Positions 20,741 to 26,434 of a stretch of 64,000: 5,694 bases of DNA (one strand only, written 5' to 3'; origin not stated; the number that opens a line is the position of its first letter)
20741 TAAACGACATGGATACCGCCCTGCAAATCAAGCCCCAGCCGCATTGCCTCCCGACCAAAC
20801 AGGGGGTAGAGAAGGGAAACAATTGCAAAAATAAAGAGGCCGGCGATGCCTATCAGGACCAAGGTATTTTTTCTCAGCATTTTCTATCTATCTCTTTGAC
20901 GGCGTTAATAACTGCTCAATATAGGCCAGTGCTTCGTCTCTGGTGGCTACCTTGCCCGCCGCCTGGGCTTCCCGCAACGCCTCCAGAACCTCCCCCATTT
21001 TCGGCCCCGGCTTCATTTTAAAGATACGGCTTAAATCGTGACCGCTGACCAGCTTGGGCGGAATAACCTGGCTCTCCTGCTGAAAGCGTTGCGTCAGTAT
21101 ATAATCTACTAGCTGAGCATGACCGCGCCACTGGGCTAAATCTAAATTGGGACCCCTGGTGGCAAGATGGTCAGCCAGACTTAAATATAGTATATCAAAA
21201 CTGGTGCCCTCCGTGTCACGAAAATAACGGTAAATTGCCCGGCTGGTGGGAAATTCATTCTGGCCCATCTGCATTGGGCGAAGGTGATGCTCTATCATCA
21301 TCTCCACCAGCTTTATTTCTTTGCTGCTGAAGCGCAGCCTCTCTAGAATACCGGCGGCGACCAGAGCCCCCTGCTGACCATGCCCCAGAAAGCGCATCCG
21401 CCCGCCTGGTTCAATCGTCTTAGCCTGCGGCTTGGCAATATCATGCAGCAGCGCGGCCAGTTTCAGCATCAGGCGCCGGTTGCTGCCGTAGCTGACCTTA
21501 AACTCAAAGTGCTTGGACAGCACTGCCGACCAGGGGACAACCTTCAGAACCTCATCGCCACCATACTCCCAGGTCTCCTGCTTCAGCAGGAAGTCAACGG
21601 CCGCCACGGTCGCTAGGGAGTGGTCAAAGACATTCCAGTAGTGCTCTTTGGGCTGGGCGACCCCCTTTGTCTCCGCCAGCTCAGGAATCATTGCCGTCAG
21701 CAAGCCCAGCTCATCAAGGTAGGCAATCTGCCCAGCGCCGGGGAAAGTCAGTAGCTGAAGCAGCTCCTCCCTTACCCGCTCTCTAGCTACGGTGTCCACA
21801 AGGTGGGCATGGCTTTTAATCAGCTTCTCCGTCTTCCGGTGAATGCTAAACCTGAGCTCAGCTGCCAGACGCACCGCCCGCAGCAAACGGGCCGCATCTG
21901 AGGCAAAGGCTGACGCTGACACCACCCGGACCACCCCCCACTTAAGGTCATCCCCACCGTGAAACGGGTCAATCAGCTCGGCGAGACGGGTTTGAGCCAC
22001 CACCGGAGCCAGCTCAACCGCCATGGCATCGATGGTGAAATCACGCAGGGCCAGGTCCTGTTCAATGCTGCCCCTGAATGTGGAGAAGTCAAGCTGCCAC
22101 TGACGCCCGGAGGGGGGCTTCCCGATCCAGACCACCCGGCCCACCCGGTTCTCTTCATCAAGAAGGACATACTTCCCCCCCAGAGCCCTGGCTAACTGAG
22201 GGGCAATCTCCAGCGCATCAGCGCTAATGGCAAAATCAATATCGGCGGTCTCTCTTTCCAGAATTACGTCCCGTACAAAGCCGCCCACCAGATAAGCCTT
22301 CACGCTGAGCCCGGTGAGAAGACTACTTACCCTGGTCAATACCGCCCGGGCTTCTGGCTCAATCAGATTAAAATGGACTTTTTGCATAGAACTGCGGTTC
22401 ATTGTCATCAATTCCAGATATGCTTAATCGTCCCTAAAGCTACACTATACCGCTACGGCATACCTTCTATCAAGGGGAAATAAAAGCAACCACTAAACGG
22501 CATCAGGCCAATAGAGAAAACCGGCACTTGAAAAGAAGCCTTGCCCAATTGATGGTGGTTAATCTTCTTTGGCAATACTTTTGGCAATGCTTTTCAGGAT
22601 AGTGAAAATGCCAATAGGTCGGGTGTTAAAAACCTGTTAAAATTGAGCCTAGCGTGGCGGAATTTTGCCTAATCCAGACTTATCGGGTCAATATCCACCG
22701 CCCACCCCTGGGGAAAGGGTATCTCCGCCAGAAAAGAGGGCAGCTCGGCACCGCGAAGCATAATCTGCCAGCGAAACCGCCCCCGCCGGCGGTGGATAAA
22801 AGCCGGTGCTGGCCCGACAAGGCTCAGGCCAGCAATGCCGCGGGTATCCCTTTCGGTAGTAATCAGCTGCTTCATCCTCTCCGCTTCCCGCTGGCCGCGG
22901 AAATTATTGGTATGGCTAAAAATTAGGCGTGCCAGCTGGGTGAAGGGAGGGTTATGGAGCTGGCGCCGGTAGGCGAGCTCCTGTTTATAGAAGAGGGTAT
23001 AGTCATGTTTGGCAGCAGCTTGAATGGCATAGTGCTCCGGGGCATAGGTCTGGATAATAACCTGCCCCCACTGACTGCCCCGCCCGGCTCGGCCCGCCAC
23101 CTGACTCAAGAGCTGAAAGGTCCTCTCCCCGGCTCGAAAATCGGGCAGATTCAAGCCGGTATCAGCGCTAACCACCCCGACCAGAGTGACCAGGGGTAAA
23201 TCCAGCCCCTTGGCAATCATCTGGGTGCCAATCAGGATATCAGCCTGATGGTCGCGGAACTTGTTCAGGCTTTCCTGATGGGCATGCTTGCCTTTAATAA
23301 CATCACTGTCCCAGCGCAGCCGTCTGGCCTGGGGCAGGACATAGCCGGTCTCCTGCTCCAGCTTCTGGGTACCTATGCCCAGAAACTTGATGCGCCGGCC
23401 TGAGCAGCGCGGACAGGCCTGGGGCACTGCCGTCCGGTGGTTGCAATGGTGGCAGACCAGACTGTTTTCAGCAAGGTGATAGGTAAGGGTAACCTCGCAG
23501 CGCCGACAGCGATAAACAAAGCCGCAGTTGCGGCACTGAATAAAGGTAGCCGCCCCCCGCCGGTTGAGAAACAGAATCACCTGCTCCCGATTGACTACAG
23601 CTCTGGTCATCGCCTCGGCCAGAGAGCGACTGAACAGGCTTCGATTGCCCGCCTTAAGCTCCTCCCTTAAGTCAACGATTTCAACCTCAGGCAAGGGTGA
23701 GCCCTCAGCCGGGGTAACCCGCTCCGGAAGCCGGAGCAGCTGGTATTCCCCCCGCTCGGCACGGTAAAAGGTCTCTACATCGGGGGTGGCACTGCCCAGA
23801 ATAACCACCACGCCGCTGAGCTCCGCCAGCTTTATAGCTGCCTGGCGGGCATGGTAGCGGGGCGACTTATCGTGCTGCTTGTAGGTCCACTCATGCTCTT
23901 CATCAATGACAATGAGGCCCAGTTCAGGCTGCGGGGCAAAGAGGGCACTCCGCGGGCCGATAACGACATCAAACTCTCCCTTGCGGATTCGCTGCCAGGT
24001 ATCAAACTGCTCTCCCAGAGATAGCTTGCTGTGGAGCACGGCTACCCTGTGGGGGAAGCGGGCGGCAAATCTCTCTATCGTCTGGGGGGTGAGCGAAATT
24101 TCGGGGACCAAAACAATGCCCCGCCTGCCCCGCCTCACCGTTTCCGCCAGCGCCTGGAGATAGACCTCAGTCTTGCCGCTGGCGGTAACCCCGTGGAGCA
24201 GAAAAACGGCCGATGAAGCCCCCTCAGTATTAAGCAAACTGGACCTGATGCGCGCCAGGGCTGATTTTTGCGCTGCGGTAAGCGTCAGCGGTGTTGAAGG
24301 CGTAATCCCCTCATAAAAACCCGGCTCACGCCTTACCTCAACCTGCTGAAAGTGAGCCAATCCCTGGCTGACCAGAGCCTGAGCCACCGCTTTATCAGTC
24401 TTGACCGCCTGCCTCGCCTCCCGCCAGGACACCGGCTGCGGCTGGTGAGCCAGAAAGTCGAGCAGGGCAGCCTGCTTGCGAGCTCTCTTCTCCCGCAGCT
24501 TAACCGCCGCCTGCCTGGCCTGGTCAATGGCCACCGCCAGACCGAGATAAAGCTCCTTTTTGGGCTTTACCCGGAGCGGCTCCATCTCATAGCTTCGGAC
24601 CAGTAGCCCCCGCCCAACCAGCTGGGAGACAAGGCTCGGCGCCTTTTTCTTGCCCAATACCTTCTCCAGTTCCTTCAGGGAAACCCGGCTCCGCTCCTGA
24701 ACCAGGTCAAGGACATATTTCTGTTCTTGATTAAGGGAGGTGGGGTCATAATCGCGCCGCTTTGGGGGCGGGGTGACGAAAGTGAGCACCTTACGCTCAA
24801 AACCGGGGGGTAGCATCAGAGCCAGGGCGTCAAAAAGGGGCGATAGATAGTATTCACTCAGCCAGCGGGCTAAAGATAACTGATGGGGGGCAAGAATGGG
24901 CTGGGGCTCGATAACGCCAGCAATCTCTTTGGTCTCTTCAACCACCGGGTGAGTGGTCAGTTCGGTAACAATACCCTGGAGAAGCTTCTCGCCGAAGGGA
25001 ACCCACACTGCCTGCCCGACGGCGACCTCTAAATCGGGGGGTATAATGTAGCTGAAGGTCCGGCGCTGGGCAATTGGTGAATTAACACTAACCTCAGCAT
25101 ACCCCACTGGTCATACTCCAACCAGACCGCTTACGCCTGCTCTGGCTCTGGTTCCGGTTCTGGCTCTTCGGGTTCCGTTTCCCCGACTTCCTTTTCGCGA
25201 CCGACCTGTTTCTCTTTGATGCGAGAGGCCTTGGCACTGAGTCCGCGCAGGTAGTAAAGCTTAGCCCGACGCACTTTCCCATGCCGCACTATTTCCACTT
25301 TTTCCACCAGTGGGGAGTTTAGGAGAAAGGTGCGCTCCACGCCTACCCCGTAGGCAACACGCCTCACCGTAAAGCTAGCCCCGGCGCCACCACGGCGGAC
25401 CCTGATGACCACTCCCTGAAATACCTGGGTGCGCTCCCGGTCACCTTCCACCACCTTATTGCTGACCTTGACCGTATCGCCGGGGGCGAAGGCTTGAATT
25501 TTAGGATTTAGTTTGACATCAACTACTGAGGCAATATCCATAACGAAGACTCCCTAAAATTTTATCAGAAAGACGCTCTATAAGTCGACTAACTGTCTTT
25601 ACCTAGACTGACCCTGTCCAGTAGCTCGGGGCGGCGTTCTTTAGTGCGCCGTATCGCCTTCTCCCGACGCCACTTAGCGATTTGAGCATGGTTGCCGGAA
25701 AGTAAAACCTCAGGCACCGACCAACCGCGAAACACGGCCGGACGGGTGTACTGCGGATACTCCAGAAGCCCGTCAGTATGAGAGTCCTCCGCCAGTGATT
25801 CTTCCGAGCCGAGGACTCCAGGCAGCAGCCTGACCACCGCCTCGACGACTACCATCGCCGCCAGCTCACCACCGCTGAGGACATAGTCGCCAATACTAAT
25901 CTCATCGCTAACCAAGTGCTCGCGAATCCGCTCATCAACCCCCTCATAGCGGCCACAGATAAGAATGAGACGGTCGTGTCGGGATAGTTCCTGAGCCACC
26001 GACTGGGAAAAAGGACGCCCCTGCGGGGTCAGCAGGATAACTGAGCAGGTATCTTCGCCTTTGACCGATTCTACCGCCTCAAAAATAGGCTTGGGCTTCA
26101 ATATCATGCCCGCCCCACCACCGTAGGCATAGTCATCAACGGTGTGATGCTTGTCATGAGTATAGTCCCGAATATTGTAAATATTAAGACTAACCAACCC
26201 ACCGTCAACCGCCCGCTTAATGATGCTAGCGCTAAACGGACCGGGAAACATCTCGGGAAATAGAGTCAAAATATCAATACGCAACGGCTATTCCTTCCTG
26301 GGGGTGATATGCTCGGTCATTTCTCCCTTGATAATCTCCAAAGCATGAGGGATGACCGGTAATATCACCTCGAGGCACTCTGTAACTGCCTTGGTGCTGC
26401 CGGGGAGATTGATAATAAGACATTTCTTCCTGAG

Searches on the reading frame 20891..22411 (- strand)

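Call 19: search_protein_families(library=ncbifam, proteins=[window:20891-22411:-], max_evalue=0.00001)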
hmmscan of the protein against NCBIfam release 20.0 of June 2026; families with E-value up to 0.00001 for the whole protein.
window:20891-22411:- (507 aa): 13 families
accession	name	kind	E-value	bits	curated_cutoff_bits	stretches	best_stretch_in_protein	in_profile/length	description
TIGR02692.1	tRNA_CCA_actino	equivalog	7.4e-48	163.3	438.8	1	111-496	110-459/466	CCA tRNA nucleotidyltransferase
NF009814.0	PRK13299.1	equivalog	4.3e-36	124.8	290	2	111-277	100-261/396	CCA tRNA nucleotidyltransferase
NF008137.0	PRK10885.1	equivalog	2.6e-27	95.6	451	1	38-273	2-237/409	multifunctional CCA addition/repair protein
NF041569.1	A-tRNAntase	equivalog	8.1e-25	87.2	1440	1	113-254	564-704/880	A-adding tRNA nucleotidyltransferase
TIGR01942.1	pcnB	subfamily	1.8e-20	73.2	305.65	1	114-247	114-243/425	polynucleotide adenylyltransferase PcnB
TIGR01693.1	UTase_glnD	equivalog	2.4e-16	59.2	519.4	1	159-378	322-519/850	[protein-PII] uridylyltransferase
NF008634.1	PRK11623.1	equivalog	1.3e-15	57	702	1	113-245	155-283/469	polynucleotide adenylyltransferase PcnB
NF009812.0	PRK13297.1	equivalog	4.1e-15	55.8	624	1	37-252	12-226/364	tRNA CCA-pyrophosphorylase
NF009813.0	PRK13298.1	equivalog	6.4e-14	51.7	606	1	38-218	2-182/417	tRNA CCA-pyrophosphorylase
NF003467.0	PRK05092.1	equivalog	6.2e-13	47.4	959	1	161-381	398-596/940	[protein-PII] uridylyltransferase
NF009811.0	PRK13296.1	equivalog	1.3e-11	44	469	1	38-250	2-213/360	CCA tRNA nucleotidyltransferase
NF002895.0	PRK03381.1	equivalog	1.2e-09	36.8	631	1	315-378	445-497/782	[protein-PII] uridylyltransferase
TIGR00277.1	HDIG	domain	7.7e-07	28.9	27.6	1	298-361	16-74/84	HDIG domain-containing metalloprotein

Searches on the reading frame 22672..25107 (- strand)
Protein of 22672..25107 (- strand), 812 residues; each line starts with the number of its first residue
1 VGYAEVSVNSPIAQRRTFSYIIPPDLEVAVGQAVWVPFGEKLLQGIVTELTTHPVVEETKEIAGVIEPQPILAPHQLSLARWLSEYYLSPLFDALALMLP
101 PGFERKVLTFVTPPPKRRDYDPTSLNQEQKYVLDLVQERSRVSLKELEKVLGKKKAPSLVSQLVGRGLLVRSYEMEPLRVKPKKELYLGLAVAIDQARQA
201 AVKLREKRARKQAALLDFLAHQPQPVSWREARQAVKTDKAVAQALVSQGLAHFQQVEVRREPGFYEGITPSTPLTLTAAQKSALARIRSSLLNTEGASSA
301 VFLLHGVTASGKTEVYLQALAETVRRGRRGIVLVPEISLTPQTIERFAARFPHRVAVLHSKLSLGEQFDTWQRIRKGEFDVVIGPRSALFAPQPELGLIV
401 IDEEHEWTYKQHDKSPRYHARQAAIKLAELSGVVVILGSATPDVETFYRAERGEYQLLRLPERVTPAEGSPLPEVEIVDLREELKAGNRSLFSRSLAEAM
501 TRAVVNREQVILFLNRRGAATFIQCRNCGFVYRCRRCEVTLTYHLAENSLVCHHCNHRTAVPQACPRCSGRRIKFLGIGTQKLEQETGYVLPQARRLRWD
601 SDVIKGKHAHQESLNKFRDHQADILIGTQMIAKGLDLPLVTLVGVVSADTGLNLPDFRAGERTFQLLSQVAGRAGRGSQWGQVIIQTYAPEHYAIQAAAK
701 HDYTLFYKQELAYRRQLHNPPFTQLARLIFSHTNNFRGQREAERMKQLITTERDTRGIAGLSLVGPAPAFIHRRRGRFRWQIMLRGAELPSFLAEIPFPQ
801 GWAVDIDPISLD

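Call 19: search_protein_families(library=ncbifam, proteins=[window:22672-25107:-], max_evalue=0.00001)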
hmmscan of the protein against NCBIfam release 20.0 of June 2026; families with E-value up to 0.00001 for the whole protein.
window:22672-25107:- (812 aa): 27 families (the best 25 are shown)
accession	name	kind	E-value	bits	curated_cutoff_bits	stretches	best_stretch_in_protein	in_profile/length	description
NF004066.1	PRK05580.1-3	equivalog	1.2e-253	844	813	1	3-788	1-753/788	primosomal protein N'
NF004068.0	PRK05580.1-5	equivalog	3e-199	663.9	1249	1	4-785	5-757/795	primosomal protein N'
TIGR00595.1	priA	equivalog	2e-183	610.6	230.35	1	303-788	1-478/509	replication restart helicase PriA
NF004067.0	PRK05580.1-4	equivalog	1.1e-178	596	763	2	196-787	127-700/737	primosomal protein N'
NF004070.0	PRK05580.2-2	equivalog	5.5e-175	583.5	921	2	205-810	129-727/729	primosomal protein N'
NF004065.0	PRK05580.1-1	equivalog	6.6e-161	537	858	2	195-785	121-693/731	primosomal protein N'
NF004071.0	PRK05580.2-3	equivalog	4.2e-141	471.3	1105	2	141-787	67-700/735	primosomal protein N'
NF004072.0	PRK05580.2-4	equivalog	1.7e-127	426.4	1030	2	298-784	136-611/648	primosomal protein N'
NF004069.0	PRK05580.2-1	equivalog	5.8e-125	418.1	767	1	275-811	111-611/612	primosomal protein N'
NF011453.0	PRK14873.1-3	equivalog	1.9e-46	158.5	812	2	314-726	186-574/653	primosome assembly protein PriA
NF011452.0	PRK14873.1-2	equivalog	4.7e-39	134.1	980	2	317-728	216-614/708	primosomal protein N'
NF011454.0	PRK14873.1-4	equivalog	2.6e-24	85.6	951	1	317-597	162-443/651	primosomal protein N'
NF011455.0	PRK14873.1-5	equivalog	2e-23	82.5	969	1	319-726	180-582/675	primosomal protein N'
TIGR00643.1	recG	equivalog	2.1e-19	69.7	659.4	1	231-414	186-376/629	ATP-dependent DNA helicase RecG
NF008168.0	PRK10917.2-2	equivalog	1.2e-17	63.5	718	1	250-411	340-503/795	ATP-dependent DNA helicase RecG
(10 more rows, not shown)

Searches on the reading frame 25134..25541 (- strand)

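Call 19: search_protein_families(library=ncbifam, proteins=[window:25134-25541:-], max_evalue=0.00001)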
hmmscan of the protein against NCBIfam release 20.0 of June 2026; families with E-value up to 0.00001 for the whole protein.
window:25134-25541:- (136 aa): 1 family
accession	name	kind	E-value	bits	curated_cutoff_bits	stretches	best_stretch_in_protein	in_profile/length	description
TIGR01024.1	rplS_bact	equivalog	4e-41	139.7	90.7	1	10-111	12-113/114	50S ribosomal protein L19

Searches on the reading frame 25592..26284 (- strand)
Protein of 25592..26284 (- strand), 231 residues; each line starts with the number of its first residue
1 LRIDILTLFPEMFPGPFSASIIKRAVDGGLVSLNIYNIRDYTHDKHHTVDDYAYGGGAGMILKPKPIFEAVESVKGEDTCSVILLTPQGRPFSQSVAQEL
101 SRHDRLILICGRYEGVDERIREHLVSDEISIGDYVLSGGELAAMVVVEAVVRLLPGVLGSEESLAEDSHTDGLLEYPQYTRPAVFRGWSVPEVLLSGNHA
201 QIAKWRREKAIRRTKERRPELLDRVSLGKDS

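Call 19: search_protein_families(library=ncbifam, proteins=[window:25592-26284:-], max_evalue=0.00001)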
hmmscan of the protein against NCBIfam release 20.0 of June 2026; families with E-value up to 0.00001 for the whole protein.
window:25592-26284:- (231 aa): 2 families
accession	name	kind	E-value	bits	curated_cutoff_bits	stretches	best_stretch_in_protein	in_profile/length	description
NF000648.1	PRK00026.1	equivalog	4e-101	336.8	220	1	1-222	1-221/221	tRNA (guanosine(37)-N1)-methyltransferase TrmD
TIGR00088.1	trmD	equivalog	3.2e-97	324.4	195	1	1-225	1-224/233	tRNA (guanosine(37)-N1)-methyltransferase TrmD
